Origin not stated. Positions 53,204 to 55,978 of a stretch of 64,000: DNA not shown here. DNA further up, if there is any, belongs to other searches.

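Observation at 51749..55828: Unknown gene pair: 824-aa tail-anchored acidic coiled-coil protein plus 513-aa helical partner with a G-domain-like but P-loop-less N-terminus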

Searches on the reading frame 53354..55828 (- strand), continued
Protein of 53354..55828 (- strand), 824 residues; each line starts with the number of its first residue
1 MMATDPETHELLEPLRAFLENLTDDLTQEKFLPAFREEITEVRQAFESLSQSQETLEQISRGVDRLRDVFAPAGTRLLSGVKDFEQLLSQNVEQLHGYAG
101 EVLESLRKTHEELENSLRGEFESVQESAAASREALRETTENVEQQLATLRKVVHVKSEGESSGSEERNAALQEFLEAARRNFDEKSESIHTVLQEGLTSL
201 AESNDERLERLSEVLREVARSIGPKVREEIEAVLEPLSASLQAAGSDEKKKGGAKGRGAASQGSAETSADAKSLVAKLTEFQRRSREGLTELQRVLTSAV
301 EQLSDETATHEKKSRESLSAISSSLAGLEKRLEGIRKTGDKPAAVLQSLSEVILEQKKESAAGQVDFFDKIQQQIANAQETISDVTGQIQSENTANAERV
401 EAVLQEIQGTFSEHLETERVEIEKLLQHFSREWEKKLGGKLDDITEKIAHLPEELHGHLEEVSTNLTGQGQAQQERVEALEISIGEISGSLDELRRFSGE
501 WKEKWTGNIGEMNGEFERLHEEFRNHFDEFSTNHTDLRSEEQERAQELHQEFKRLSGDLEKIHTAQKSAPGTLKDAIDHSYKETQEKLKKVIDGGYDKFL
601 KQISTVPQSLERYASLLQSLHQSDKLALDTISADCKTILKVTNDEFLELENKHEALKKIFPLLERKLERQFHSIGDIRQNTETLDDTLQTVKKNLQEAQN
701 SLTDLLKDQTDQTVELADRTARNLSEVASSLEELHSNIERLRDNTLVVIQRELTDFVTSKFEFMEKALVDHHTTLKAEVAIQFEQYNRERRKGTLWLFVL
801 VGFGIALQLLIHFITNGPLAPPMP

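Call 59: search_protein_families(library=pfam, alignment_id=A3, max_evalue=0.01)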
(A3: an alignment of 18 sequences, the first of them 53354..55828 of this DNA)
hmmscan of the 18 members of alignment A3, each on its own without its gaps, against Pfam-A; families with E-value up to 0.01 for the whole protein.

A. member 1, window:53354-55828:- (824 aa): 9 families
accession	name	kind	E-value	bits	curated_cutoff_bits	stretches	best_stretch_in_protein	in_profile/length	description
PF01442.23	Apolipoprotein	-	1e-16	61.6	90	4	344-479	37-176/190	Apolipoprotein A1/A4/E domain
PF07464.16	ApoLp-III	-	1.3e-10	42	36.3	1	457-611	2-144/146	Apolipophorin-III precursor (apoLp-III)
PF04513.17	Baculo_PEP_C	-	4.7e-09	36.9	38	0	269-338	38-107/140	Baculovirus polyhedron envelope protein, PEP, C terminus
PF04108.17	ATG17_like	-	3.7e-05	23.8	43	0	502-645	133-265/355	Autophagy protein ATG17-like domain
PF16752.10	TBCC_N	-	0.0024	18.6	27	1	390-451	13-74/115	Tubulin-specific chaperone C N-terminal domain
PF07889.17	DUF1664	-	0.0036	17.8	34.6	0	407-488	42-121/124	Protein of unknown function (DUF1664)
PF09820.16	AAA-ATPase_like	-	0.0042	17.3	26.1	1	529-623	79-176/201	Predicted AAA-ATPase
PF06103.16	DUF948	-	0.0048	17.5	37.2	0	98-154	16-75/89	Bacterial protein of unknown function (DUF948)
PF05478.16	Prominin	-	0.008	14.7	34.3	0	30-232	187-371/799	Prominin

B. families by the number of members that match (of 18 scanned): 18 families
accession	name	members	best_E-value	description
PF01442.23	Apolipoprotein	16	1e-16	Apolipoprotein A1/A4/E domain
PF04513.17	Baculo_PEP_C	13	4.7e-09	Baculovirus polyhedron envelope protein, PEP, C terminus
PF07464.16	ApoLp-III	8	1.3e-10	Apolipophorin-III precursor (apoLp-III)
PF04108.17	ATG17_like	5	8.3e-06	Autophagy protein ATG17-like domain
PF05478.16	Prominin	3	0.0077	Prominin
PF24430.1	DUF7553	2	0.0014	Family of unknown function (DUF7553)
PF07889.17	DUF1664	2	0.0021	Protein of unknown function (DUF1664)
PF09820.16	AAA-ATPase_like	2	0.0042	Predicted AAA-ATPase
PF15905.10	HMMR_N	1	0.00021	Hyaluronan mediated motility receptor N-terminal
PF02601.20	Exonuc_VII_L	1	0.00057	Exonuclease VII, large subunit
PF07524.19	Bromo_TP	1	0.00061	Bromodomain associated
PF10157.14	BORCS6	1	0.001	BLOC-1-related complex sub-unit 6 C-terminal helix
PF16752.10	TBCC_N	1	0.0024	Tubulin-specific chaperone C N-terminal domain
PF23831.1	DUF7201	1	0.0038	Coiled-coil region of unknown function (DUF7201)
PF06103.16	DUF948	1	0.0048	Bacterial protein of unknown function (DUF948)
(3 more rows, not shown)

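Call 72: search_protein_families(library=padloc, proteins=[window:53354-55828:-], max_evalue=0.01)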
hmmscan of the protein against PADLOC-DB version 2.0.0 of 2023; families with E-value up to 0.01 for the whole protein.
window:53354-55828:- (824 aa): 13 families
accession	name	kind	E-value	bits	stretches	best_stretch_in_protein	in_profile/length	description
PDLC00648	ZorA3|ZorA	-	3.7e-11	40.5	2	40-337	255-558/692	MotA/ExbB/TolQ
PDLC00601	ZorA1|ZorA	-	4.4e-10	36.8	2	423-745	303-597/699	MotA/ExbB/TolQ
PDLC00637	ZorA2|ZorA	-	1.2e-09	35.5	2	275-466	212-391/420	MotA/ExbB/TolQ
PDLC00647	ZorA3|ZorA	-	1.8e-09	34.7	2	53-406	298-622/780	MotA/ExbB/TolQ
PDLC00650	ZorA3|ZorA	-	6.2e-09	32.9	1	53-623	293-799/1063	MotA/ExbB/TolQ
PDLC03865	LmuB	-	2.2e-08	30.8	3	225-493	566-834/1007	-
PDLC00598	ZorA1|ZorA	-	2.3e-07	27.6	2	431-742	363-660/663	MotA/ExbB/TolQ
PDLC00638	ZorA2|ZorA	-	3.5e-07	27.4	1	441-611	321-489/545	MotA/ExbB/TolQ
PDLC00553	JetC2|JetC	-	1.4e-05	21.2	2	37-408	232-586/1361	DUF3584 domain; MukB-like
PDLC00640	ZorA2|ZorA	-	2.9e-05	20.9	2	49-242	358-548/590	MotA/ExbB/TolQ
PDLC00519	JetC1|JetC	-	0.0001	18.7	1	581-774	632-825/1097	DUF3584 domain; MukB-like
PDLC02714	PbeC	-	0.00047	17.1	1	229-496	210-467/651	PbeC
PDLC03915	NsnC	-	0.0021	16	1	582-662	174-245/301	-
